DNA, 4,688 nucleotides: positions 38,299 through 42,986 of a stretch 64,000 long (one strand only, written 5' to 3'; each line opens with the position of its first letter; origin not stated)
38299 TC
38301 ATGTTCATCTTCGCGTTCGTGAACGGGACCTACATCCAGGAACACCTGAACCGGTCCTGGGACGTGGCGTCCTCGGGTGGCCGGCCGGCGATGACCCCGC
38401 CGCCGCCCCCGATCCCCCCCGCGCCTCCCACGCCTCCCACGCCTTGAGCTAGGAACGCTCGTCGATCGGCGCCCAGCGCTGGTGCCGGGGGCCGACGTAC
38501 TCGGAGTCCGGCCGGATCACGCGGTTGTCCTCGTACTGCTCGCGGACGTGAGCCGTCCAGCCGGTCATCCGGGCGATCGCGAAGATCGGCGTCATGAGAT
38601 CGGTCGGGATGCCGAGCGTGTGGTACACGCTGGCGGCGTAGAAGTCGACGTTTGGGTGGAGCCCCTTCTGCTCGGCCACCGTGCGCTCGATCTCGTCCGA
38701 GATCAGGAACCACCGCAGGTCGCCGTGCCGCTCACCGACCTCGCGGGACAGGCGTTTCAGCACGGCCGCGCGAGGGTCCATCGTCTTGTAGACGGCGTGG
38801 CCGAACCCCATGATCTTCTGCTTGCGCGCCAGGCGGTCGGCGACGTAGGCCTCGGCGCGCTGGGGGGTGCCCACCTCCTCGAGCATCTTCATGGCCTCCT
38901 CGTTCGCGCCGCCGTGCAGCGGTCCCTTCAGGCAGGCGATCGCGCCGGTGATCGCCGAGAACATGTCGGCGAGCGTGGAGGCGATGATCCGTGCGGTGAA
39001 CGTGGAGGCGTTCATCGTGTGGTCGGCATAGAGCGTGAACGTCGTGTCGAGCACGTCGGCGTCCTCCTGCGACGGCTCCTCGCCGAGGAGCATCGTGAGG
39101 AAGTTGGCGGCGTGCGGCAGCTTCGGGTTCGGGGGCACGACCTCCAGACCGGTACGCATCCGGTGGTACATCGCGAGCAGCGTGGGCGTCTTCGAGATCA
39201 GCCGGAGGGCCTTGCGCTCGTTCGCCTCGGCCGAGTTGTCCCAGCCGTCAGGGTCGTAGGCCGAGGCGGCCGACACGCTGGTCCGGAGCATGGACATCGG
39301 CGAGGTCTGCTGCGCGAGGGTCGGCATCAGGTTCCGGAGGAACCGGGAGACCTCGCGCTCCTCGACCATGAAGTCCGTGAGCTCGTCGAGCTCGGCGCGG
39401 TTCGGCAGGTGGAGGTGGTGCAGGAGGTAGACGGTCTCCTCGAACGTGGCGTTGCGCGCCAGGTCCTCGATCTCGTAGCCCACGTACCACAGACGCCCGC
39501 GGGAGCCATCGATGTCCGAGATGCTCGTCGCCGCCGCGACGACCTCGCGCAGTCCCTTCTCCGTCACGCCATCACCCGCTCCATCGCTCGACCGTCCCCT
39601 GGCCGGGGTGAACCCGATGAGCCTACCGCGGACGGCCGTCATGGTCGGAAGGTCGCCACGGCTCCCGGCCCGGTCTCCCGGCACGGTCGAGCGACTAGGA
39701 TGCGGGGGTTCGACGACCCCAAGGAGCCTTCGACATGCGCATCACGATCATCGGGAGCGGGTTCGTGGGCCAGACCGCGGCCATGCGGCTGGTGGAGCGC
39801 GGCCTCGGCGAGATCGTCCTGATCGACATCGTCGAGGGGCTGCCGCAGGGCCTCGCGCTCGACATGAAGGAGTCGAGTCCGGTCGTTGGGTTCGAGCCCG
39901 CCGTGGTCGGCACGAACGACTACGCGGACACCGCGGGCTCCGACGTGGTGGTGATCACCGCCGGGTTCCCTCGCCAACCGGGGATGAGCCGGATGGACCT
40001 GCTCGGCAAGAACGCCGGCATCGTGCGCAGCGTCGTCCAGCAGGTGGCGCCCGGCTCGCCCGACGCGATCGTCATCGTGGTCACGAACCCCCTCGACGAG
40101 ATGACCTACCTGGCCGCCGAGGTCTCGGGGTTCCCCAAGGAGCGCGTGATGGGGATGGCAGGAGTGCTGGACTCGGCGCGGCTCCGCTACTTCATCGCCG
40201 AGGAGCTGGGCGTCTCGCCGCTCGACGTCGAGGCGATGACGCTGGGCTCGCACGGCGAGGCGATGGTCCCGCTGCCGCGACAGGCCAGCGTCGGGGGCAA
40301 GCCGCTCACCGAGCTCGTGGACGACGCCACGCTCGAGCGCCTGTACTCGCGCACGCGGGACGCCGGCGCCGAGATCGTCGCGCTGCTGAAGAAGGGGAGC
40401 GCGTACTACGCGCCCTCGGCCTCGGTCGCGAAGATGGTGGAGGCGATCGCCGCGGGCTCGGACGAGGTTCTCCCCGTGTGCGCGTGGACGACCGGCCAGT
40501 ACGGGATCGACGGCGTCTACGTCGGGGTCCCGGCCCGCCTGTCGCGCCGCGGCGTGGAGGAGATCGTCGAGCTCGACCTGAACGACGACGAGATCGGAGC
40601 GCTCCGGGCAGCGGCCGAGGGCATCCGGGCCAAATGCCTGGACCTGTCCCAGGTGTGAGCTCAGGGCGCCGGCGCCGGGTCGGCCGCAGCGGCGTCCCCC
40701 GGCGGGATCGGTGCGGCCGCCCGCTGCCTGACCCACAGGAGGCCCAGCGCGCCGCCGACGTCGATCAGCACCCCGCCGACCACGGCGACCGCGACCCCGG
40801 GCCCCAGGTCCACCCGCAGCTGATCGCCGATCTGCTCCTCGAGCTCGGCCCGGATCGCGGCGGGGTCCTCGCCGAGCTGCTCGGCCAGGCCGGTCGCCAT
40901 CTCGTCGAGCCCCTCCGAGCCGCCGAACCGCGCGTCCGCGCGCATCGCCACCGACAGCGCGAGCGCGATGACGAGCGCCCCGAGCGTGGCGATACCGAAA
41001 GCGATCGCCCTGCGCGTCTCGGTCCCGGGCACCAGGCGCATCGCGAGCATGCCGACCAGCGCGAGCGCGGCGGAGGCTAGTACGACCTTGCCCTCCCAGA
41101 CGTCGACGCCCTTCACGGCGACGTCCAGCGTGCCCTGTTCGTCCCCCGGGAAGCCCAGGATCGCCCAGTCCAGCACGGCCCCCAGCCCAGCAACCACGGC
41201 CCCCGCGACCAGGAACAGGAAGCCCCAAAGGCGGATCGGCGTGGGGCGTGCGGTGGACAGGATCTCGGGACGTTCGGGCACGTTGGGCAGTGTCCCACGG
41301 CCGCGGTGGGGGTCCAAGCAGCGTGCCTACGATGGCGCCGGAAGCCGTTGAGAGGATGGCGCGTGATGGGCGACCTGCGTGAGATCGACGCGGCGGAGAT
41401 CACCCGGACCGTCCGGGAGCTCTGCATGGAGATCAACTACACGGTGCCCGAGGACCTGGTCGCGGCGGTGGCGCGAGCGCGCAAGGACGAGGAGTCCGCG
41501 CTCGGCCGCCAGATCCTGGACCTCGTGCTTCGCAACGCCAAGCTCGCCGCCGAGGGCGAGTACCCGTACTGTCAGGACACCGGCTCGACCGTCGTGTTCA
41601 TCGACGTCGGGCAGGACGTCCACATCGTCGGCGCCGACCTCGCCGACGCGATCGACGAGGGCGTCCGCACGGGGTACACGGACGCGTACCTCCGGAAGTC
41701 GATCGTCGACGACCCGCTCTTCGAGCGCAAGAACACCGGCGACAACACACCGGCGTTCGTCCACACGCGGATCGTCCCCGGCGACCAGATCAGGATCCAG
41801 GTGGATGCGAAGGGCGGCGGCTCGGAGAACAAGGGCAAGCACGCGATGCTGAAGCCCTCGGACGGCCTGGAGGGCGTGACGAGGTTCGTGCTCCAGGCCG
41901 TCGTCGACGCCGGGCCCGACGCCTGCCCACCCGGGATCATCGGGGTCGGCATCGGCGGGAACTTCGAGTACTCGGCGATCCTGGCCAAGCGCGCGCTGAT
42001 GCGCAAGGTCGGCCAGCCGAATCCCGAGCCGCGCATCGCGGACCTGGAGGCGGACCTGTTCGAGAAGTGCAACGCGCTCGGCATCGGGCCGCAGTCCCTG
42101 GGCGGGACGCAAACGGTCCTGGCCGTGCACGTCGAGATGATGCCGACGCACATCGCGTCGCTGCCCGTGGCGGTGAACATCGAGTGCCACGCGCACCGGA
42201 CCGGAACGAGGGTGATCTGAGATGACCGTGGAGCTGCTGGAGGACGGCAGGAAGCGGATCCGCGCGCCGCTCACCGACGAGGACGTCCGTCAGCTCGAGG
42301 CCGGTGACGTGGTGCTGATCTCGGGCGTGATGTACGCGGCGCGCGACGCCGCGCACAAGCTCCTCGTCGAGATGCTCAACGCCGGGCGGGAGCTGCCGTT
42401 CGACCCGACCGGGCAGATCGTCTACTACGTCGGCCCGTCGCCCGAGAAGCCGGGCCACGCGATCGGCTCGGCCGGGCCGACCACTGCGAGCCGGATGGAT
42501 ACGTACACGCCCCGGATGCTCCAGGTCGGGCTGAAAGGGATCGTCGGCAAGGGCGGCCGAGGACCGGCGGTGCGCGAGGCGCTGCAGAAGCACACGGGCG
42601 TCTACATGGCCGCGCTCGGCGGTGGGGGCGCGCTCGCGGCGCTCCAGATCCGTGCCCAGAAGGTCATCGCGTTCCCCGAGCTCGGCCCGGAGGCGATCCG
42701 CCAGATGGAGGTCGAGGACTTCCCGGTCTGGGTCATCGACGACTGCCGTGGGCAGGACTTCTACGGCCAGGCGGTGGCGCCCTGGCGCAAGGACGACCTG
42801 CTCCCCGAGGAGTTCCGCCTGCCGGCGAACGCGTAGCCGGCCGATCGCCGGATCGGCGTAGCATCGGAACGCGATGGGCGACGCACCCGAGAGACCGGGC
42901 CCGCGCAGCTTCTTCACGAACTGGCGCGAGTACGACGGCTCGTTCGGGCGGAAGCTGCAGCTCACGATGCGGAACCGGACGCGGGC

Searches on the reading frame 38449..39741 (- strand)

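Call 68: search_protein_families(library=pfam, proteins=[window:38449-39741:-], max_evalue=0.00001)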
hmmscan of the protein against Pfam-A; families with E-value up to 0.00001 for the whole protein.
window:38449-39741:- (430 aa): 1 family
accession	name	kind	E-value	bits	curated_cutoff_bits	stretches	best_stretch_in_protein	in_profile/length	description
PF00285.26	Citrate_synt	-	3.4e-133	444.5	27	1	63-411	1-356/357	Citrate synthase, C-terminal domain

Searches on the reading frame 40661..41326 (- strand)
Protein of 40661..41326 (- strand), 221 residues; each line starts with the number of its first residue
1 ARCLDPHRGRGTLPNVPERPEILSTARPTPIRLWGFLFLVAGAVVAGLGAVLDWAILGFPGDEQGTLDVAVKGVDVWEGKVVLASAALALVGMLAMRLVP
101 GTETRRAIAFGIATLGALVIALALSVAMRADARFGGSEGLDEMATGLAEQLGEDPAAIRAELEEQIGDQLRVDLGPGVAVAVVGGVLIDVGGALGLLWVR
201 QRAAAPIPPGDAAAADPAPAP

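Call 68: search_protein_families(library=pfam, proteins=[window:40661-41326:-], max_evalue=0.00001)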
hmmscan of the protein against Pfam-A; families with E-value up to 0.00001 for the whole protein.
window:40661-41326:- (221 aa): 1 family
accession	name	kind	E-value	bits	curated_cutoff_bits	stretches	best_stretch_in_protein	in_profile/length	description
PF09534.15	Trp_oprn_chp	-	6.9e-06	26.5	29.6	0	37-202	2-143/180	Tryptophan-associated transmembrane protein (Trp_oprn_chp)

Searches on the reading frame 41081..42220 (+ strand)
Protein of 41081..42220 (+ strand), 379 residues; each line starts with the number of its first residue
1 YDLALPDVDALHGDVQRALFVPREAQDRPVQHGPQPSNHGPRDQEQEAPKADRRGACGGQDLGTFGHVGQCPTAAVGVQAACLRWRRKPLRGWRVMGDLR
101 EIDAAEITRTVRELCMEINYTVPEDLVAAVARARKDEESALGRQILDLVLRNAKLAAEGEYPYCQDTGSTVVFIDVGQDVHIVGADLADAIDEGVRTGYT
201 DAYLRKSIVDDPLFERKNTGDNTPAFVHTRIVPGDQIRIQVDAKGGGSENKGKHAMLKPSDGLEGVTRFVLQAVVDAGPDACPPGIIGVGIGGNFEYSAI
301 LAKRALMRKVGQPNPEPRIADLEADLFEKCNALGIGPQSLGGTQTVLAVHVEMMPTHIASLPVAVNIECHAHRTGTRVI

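Call 69: search_protein_families(library=pfam, proteins=[window:41081-42220:+], max_evalue=0.00001)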
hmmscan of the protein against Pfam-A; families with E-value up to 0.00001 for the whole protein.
window:41081-42220:+ (379 aa): 1 family
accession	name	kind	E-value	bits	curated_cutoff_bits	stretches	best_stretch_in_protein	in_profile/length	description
PF05681.19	Fumerase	-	6.9e-110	367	25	1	109-376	2-268/270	Fumarate hydratase (Fumerase)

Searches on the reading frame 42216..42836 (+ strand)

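Call 69: search_protein_families(library=pfam, proteins=[window:42216-42836:+], max_evalue=0.00001)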
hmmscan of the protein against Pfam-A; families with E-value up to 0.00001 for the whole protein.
window:42216-42836:+ (206 aa): 1 family
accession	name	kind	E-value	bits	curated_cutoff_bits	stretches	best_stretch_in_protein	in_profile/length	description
PF05683.17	Fumerase_C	-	1.2e-55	188.4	22.2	1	15-185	31-204/205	Fumarase C-terminus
